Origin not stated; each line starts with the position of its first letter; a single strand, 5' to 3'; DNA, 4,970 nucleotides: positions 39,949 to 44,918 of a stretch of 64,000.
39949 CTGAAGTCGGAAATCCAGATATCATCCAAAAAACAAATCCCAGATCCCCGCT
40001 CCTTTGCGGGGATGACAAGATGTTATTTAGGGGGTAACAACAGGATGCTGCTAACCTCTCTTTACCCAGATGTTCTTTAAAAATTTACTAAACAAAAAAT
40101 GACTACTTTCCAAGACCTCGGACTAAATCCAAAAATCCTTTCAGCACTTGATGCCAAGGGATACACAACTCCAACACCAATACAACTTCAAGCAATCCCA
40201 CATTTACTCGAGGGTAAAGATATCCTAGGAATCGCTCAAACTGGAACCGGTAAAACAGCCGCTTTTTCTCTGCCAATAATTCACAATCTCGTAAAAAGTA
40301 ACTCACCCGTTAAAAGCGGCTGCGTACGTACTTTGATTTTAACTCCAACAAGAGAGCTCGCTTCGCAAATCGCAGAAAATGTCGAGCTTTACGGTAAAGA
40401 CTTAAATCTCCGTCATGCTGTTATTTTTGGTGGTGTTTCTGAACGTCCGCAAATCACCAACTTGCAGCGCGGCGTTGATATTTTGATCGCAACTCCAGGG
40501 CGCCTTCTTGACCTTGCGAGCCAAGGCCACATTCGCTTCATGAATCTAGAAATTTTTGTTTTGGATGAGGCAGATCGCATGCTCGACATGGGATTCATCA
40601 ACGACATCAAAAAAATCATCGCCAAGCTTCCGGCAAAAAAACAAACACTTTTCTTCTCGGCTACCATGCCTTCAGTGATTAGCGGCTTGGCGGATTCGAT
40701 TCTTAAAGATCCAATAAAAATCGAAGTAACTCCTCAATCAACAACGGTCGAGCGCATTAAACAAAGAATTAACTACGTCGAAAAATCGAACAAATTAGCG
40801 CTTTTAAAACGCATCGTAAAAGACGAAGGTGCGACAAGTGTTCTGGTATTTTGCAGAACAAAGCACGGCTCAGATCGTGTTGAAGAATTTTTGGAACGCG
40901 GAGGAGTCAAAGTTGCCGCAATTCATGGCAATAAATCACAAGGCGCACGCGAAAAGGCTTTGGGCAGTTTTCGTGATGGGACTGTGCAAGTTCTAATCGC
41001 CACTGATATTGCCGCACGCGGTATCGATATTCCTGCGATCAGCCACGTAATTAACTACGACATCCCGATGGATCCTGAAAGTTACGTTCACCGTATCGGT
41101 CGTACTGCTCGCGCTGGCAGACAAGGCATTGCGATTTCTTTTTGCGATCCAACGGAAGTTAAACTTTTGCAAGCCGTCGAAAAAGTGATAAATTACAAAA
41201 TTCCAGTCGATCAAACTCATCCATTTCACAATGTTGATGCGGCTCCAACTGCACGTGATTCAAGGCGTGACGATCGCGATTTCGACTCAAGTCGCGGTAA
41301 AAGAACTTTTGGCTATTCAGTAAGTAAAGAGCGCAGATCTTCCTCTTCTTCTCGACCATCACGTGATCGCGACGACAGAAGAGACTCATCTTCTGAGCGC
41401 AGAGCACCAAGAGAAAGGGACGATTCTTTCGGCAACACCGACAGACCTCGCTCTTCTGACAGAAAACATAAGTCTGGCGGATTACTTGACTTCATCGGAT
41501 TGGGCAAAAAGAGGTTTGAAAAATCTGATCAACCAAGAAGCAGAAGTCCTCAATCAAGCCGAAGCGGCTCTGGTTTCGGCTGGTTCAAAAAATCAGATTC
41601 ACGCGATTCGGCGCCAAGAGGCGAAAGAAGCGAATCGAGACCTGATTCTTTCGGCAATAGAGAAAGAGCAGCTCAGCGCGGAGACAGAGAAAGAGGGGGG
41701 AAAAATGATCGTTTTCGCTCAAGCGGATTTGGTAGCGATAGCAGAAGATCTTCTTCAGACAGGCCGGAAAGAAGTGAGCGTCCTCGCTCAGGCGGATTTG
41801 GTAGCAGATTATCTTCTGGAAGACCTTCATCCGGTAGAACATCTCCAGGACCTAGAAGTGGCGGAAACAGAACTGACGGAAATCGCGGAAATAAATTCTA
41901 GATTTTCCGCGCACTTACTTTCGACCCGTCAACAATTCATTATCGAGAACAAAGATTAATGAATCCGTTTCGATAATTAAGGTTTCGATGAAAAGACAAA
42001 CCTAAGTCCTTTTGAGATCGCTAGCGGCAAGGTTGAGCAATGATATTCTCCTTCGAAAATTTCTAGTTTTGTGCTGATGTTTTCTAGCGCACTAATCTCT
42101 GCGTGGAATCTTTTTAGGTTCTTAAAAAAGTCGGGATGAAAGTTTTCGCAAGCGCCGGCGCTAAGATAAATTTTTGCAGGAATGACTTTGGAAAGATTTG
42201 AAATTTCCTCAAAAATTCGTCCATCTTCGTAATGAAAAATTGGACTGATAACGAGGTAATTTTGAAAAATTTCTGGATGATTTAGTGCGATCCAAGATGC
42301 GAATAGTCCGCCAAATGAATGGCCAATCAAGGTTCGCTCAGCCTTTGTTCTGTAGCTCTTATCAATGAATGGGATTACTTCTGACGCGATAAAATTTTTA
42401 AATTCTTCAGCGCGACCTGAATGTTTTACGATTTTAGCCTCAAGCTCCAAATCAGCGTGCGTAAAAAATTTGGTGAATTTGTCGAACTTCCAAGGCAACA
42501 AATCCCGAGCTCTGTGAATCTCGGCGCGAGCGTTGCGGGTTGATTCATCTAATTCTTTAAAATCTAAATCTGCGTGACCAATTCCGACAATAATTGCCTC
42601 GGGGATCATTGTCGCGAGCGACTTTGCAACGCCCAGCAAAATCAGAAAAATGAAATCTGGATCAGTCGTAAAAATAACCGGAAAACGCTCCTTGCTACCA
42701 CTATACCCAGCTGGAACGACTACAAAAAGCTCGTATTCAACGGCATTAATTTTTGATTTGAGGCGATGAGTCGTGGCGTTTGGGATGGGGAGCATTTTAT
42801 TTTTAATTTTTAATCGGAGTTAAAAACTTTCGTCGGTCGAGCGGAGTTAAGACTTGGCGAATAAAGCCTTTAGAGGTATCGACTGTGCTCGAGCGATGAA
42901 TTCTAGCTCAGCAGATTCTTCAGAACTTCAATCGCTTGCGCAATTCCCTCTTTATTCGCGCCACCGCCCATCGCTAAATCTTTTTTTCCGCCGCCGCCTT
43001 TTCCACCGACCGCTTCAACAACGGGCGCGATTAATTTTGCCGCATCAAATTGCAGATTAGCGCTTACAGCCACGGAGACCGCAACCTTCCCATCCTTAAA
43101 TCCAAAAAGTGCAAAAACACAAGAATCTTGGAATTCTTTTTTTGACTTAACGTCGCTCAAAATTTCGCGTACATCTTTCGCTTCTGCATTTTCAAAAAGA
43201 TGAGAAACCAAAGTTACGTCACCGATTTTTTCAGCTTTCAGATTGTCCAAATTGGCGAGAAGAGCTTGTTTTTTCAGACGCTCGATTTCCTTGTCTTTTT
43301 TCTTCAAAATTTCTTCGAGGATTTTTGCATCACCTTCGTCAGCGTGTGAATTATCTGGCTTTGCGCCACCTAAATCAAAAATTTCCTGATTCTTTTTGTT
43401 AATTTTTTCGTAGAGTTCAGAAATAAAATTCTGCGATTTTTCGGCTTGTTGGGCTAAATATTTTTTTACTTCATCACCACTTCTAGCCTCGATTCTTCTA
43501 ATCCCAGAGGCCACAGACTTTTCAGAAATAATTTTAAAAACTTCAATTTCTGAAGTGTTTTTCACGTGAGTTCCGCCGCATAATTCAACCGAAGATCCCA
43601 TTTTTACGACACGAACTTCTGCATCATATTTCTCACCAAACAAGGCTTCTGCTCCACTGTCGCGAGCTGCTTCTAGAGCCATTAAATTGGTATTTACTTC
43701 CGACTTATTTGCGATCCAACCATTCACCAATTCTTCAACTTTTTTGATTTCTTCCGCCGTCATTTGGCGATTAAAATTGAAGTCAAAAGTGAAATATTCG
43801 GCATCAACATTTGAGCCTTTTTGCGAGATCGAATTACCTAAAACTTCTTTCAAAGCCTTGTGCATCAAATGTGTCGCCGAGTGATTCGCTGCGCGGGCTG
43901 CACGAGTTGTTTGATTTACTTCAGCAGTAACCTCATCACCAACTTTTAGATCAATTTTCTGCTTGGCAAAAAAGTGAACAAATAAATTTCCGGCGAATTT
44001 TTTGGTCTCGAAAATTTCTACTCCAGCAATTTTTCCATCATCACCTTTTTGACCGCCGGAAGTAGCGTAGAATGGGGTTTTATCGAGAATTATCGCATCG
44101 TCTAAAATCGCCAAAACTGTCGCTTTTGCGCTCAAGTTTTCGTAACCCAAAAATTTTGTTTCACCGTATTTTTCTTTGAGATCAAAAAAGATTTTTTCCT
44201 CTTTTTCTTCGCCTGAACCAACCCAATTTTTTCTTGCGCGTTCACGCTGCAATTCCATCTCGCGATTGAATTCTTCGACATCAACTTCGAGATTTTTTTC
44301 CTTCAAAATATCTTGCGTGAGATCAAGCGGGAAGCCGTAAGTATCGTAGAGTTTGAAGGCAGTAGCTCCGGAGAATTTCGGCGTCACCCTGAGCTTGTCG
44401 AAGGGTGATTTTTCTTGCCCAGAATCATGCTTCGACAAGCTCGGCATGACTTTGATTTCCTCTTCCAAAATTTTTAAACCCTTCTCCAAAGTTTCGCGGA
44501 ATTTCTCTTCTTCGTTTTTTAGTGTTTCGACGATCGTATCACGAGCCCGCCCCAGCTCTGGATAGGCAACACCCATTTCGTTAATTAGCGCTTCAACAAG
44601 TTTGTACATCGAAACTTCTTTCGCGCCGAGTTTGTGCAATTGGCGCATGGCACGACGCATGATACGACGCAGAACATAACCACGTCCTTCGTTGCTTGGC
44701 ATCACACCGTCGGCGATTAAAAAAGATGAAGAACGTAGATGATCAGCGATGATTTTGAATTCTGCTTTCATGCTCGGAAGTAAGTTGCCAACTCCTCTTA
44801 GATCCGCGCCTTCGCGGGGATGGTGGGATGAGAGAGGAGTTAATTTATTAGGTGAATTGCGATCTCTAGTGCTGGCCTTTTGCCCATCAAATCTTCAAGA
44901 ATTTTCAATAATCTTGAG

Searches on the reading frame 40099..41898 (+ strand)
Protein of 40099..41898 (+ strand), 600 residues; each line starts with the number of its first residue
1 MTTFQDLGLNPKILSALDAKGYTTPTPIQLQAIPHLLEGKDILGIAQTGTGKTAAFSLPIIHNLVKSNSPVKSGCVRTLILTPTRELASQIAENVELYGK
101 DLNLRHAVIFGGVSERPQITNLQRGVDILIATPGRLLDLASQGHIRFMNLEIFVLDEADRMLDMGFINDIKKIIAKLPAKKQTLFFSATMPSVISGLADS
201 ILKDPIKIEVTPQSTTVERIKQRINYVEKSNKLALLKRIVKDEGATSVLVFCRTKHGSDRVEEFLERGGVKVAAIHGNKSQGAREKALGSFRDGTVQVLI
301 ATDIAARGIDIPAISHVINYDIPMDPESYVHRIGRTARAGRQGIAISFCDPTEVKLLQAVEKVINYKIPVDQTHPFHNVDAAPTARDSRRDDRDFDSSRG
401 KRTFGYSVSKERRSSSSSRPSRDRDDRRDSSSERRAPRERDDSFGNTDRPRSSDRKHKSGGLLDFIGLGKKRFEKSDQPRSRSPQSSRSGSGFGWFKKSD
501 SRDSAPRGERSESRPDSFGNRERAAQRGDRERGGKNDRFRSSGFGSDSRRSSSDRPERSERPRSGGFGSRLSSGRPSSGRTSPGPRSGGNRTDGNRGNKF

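Call 9: search_protein_families(library=pfam, proteins=[window:40099-41898:+], max_evalue=0.01)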
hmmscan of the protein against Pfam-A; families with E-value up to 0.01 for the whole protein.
window:40099-41898:+ (600 aa): 4 families
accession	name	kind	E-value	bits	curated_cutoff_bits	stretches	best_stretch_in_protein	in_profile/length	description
PF00270.35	DEAD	-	5.5e-51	173.1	26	1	26-193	1-163/167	DEAD/DEAH box helicase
PF00271.37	Helicase_C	-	5.1e-34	117.3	23.5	1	232-340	2-110/110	Helicase conserved C-terminal domain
PF04851.21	ResIII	-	1.3e-07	32.1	22.5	1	27-191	6-163/164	Type III restriction enzyme, res subunit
PF13245.12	AAA_19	-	0.0027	18.3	25.1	0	29-178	1-115/134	AAA domain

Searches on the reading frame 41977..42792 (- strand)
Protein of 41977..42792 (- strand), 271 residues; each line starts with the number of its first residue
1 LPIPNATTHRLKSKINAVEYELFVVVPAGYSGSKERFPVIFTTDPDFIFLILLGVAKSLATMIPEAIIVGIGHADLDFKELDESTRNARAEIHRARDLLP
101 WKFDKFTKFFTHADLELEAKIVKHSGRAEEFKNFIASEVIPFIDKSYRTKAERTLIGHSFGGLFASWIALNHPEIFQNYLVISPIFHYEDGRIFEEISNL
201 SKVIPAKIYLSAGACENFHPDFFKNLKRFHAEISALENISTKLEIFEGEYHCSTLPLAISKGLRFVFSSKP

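Call 9: search_protein_families(library=pfam, proteins=[window:41977-42792:-], max_evalue=0.01)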
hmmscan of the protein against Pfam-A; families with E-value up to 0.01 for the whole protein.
window:41977-42792:- (271 aa): 4 families
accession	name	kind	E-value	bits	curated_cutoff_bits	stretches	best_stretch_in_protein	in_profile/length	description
PF00756.26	Esterase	-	3.6e-16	60.1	22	1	122-186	85-150/251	Putative esterase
PF12146.15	Hydrolase_4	-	0.00015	21.6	27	1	138-202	64-127/239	Serine aminopeptidase, S33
PF00326.27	Peptidase_S9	-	0.00095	19.1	22.6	1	141-186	54-99/213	Prolyl oligopeptidase family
PF00561.26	Abhydrolase_1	-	0.001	19.2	25.8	1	153-184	71-102/245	alpha/beta hydrolase fold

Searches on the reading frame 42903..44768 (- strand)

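Call 9: search_protein_families(library=pfam, proteins=[window:42903-44768:-], max_evalue=0.01)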
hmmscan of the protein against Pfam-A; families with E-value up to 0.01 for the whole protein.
window:42903-44768:- (621 aa): 4 families
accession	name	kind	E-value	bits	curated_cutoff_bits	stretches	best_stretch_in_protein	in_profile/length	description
PF01411.24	tRNA-synt_2c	-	1.4e-76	258.6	30.3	1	2-286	270-550/552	tRNA synthetases class II (A)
PF07973.19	tRNA_SAD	-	1.4e-19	70.2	24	1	385-427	1-44/44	Threonyl and Alanyl tRNA synthetase second additional domain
PF02272.25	DHHA1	-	6.3e-12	46.3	25.9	1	521-620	6-100/102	DHHA1 domain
PF02219.23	MTHFR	-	0.0054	16.5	24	0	404-491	81-168/287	Methylenetetrahydrofolate reductase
